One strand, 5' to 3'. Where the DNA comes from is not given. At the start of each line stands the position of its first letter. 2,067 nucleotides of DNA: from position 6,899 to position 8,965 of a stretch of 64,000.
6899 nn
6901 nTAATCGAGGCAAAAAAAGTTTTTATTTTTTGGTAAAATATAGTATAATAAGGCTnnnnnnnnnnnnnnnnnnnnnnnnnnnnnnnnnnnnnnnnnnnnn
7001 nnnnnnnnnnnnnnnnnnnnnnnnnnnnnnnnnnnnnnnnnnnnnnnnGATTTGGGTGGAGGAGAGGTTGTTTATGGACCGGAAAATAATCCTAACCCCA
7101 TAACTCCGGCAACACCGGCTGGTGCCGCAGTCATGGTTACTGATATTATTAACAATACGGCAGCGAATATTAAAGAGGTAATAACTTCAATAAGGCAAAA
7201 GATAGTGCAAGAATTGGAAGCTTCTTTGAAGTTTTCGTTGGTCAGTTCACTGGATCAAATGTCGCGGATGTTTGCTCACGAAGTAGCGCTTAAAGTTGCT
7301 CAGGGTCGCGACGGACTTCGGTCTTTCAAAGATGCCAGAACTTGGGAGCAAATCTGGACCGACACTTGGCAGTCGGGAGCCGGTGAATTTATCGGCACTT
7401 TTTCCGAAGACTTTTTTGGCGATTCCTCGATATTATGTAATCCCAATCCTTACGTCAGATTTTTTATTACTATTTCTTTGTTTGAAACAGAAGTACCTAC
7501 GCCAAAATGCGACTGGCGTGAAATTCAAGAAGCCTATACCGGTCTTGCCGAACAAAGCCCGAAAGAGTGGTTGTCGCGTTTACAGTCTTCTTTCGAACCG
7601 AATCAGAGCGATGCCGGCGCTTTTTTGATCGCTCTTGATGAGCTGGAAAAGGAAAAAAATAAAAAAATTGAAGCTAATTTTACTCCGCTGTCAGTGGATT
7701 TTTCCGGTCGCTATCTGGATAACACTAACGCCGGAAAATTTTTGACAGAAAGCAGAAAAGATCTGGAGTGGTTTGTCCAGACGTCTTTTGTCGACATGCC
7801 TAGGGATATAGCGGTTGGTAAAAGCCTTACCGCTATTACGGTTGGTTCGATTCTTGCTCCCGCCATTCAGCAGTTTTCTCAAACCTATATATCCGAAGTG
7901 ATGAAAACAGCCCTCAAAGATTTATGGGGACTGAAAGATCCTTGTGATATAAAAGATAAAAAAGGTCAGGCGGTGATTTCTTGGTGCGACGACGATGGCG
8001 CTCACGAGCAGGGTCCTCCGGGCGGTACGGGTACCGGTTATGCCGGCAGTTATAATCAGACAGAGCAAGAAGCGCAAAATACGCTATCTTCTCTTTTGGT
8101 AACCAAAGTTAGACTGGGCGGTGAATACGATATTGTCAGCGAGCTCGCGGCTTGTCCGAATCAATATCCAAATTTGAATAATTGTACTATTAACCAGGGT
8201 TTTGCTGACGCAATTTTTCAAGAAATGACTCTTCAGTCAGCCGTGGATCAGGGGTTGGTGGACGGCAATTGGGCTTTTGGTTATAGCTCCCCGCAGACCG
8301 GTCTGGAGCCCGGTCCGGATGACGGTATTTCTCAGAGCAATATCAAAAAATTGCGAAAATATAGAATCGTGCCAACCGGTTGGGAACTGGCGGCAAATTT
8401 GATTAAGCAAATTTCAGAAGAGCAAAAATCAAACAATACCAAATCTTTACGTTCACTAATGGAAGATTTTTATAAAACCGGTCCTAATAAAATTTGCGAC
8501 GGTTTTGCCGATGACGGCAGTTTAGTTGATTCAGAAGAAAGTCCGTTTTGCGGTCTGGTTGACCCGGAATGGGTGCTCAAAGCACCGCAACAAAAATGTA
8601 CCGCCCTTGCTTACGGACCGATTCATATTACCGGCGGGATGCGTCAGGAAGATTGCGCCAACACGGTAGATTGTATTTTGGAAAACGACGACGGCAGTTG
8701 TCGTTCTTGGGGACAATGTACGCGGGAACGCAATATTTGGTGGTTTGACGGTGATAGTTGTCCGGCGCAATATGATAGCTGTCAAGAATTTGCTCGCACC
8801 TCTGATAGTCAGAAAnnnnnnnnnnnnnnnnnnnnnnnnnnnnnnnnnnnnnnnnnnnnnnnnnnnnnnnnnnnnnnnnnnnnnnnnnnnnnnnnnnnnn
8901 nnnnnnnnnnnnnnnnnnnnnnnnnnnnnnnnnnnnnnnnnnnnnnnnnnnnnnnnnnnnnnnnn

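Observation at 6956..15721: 2,921-aa Cys-rich giant extracellular protein encoded at the head of the T4SS-like operon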

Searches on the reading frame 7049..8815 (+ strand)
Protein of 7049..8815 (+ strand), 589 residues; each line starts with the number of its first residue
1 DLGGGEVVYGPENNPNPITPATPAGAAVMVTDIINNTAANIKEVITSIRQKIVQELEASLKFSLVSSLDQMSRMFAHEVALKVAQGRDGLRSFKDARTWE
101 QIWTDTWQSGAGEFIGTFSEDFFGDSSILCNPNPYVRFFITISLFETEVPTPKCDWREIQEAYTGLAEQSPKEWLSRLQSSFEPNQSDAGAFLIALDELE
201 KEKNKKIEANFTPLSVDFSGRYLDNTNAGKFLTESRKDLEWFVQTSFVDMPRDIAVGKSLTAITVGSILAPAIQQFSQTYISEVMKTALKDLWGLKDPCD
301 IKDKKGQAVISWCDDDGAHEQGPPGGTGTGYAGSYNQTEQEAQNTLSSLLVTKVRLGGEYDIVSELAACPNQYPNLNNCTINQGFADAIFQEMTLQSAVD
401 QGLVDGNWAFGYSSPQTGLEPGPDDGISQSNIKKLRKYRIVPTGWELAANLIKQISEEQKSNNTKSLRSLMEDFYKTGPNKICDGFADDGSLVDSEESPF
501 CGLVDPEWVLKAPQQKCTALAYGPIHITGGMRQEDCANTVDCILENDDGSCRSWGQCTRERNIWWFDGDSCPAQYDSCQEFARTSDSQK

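Call 33: search_protein_representatives(alignment_id=A3)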
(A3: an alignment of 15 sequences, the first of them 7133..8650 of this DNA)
Query: 15 sequences, 462 profile positions. Proteins with E-value up to 0.001 (for the whole library): 2309; up to 1e-10: 1366; up to 1e-30: 1164. The best 150 are listed.
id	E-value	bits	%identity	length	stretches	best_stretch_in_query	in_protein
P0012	1.5e-164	564.6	-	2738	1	11-461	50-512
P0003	1.4e-153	528.4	-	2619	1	11-461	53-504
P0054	2.5e-145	501.3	-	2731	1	13-459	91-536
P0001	2.7e-145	501.2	-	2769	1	3-460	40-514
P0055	3.9e-145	500.6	-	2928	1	12-460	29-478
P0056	1.4e-144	498.8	-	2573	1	13-459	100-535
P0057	4.6e-144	497.1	-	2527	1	3-457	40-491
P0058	1.0e-142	492.6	-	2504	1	11-457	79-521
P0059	2.3e-142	491.5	-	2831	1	12-458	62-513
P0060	4.6e-142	490.5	-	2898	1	14-458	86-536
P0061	3.8e-140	484.2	-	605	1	11-460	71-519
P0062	4.7e-140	483.9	-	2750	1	20-459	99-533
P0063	6.8e-140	483.4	-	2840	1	5-461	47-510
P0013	1.3e-139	482.4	-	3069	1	9-461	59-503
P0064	5.0e-139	480.5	-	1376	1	18-460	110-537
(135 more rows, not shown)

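Call 70: search_protein_families(library=pfam, alignment_id=A3, max_evalue=5)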
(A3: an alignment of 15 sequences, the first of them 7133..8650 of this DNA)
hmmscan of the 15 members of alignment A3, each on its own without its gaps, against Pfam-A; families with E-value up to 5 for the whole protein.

A. member 1, window:7133-8650:+ (506 aa): 1 family
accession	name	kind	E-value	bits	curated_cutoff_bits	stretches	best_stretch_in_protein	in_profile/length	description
PF15417.11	DUF4624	-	0.0021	18.5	25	1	48-82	50-83/132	Domain of unknown function (DUF4624)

B. families by the number of members that match (of 15 scanned): 7 families
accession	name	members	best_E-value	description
PF15417.11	DUF4624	1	0.0021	Domain of unknown function (DUF4624)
PF18252.6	Cu_bind_CorA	1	0.12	Copper(I)-binding protein CorA-like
PF16454.10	PI3K_P85_iSH2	1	0.14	Phosphatidylinositol 3-kinase regulatory subunit P85 inter-SH2 domain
PF23215.1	WD_LRWD1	1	0.14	Leucine-rich repeat and WD repeat-containing protein 1, WD domain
PF01478.23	Peptidase_A24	1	0.14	Type IV leader peptidase family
PF13786.12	DUF4179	1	0.14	Domain of unknown function (DUF4179)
PF06005.17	ZapB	1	3.6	Cell division protein ZapB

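Call 83: predict_structure(alignment_id=A10)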
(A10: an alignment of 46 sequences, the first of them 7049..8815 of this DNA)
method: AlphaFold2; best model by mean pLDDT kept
length: 589 residues; sequences in the alignment: 46
mean_pLDDT: 64.4   pTM: 0.43
mean pLDDT of the five models: 64.4, 62.8, 62.2, 60.4, 60.0
residues with pLDDT >= 90: 123; 70-90: 97; 50-70: 182; < 50: 187
segments of 3 or more residues with pLDDT < 50: 1-14, 16-34, 92-97, 135-150, 186-192, 210-236, 242-267, 316-355, 559-562, 574-583, 586-589
pLDDT, mean of each block of 10 residues (from residue 1): 38 44 41 49 74 68 67 71 66 49 65 68 60 39 31 57 59 63 47 56 60 39 39 44 41 38 46 65 61 58 77 48 34 34 41 53 94 90 96 96 98 97 96 95 95 95 96 75 59 71 91 90 85 87 82 70 53 48 44
secondary structure, 60 per line:
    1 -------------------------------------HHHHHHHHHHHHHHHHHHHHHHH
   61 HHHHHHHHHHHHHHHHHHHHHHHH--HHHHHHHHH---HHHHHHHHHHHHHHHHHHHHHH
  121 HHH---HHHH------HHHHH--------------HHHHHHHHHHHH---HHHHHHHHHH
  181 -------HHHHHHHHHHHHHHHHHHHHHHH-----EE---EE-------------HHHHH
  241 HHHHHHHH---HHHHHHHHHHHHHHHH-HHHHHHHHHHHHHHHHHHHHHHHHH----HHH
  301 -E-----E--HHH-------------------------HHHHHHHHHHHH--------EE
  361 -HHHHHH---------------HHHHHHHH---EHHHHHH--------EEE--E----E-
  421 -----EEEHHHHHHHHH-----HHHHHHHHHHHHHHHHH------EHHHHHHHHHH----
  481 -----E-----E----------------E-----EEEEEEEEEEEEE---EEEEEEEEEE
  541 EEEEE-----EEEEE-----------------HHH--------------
elements in order: H38-84 H87-95 H99-123 H127-130 H137-141 H156-167 H171-180 H188-210 H236-248 H252-267 H269-293 H339-350 H362-367 H383-390 H395-400 E409-411 E426-428 H429-437 H443-459 H467-476 E515-527 E531-545 E551-555

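Call 94: fold_search(model_id=the predicted structure, library=pdb)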
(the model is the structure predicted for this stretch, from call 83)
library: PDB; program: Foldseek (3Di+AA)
matches with E <= 10: 47; with E <= 0.001: 0
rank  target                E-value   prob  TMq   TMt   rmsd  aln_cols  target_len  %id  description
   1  5i7d_A                1.1e+00  0.04  0.10  0.13  43.6       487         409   12  Crystal Structure of srGAP2 F-BARx WT Form-2 (released 2017-08-30)
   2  7x07_B                1.4e+00  0.04  0.06  0.06  29.1       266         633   14  Cryo-EM structure of human ABCD1 in the presence of C26:0 (released 2023-03-22)
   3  3lll_A                1.6e+00  0.05  0.07  0.12  30.5       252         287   13  Crystal structure of mouse pacsin2 F-BAR domain (released 2010-05-26)
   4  7ph2_A                3.3e+00  0.08  0.12  0.13  30.7       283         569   10  Nanodisc reconstituted MsbA in complex with nanobodies, spin-labeled at position A60C (released 2022-08-24)
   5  9g25_I                4.1e+00  0.04  0.08  0.17  24.7       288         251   11  snR30 snoRNP - State 1 - Utp23-Krr1-deltaC3 (released 2025-06-18)
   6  8th8_C                4.5e+00  0.03  0.09  0.09  30.5       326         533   12  Linker domain of Nexin-dynein regulatory complex from Tetrahymena thermophila (released 2023-09-20)
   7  9bt6_C                4.8e+00  0.02  0.06  0.15  18.7       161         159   17  Crystal structure of Chorismate Mutase from Mycobacterium tuberculosis in complex with the cyclic peptide inhibitor L2 (released 2025-02-26)
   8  8yw5_R                4.8e+00  0.02  0.09  0.12  22.8       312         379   11  Cryo-EM structure of the retatrutide-bound human GCGR-Gs complex (released 2024-08-07)
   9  6f6h_A                5.0e+00  0.03  0.08  0.15  23.1       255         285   15  R2-like ligand-binding oxidase V72L mutant with aerobically reconstituted Mn/Fe cofactor (released 2018-07-04)
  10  6jpr_B                5.3e+00  0.07  0.07  0.19  10.6       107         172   17  Crystal structure of Phycocyanin from Nostoc sp. R76DM (released 2019-06-26)
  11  8cq2_A                5.3e+00  0.02  0.08  0.03  58.7       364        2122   13  Photorhabdus luminescens TcdA1 prepore-to-pore intermediate, C16S, C20S, C870S, T1279C mutant (released 2024-03-13)
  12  8w8w_R                5.6e+00  0.02  0.09  0.16  18.7       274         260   10  Cryo-EM structure of alpha-MSH-MC3R-Gs_Nb35 complex (released 2025-03-19)
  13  4d0n_B                5.6e+00  0.02  0.08  0.11  27.7       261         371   13  AKAP13 (AKAP-Lbc) RhoGEF domain in complex with RhoA (released 2014-05-21)
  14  1i4l_A                5.9e+00  0.04  0.10  0.22  20.3       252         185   11  CRYSTAL STRUCTURE ANALYSIS OF RAC1-GDP IN COMPLEX WITH ARFAPTIN (P41) (released 2001-05-16)
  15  6bpl_B                5.9e+00  0.03  0.08  0.08  28.9       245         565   12  E. coli MsbA in complex with LPS and inhibitor G907 (released 2018-05-02)
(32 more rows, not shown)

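Call 99: find_homologous_proteins(query=A3, max_evalue=0.00001)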
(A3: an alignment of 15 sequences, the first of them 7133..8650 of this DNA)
Query A3 (15 sequences) (506 aa, profile of the alignment): 1 proteins with E <= 0.00001 among 8000 candidates.
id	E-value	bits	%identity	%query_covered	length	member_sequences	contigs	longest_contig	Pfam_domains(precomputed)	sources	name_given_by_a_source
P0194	4.0e-115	403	42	95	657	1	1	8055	-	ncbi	ncbi:MAG: hypothetical protein AAB817_03170, partial [Patescibacteria group bacterium]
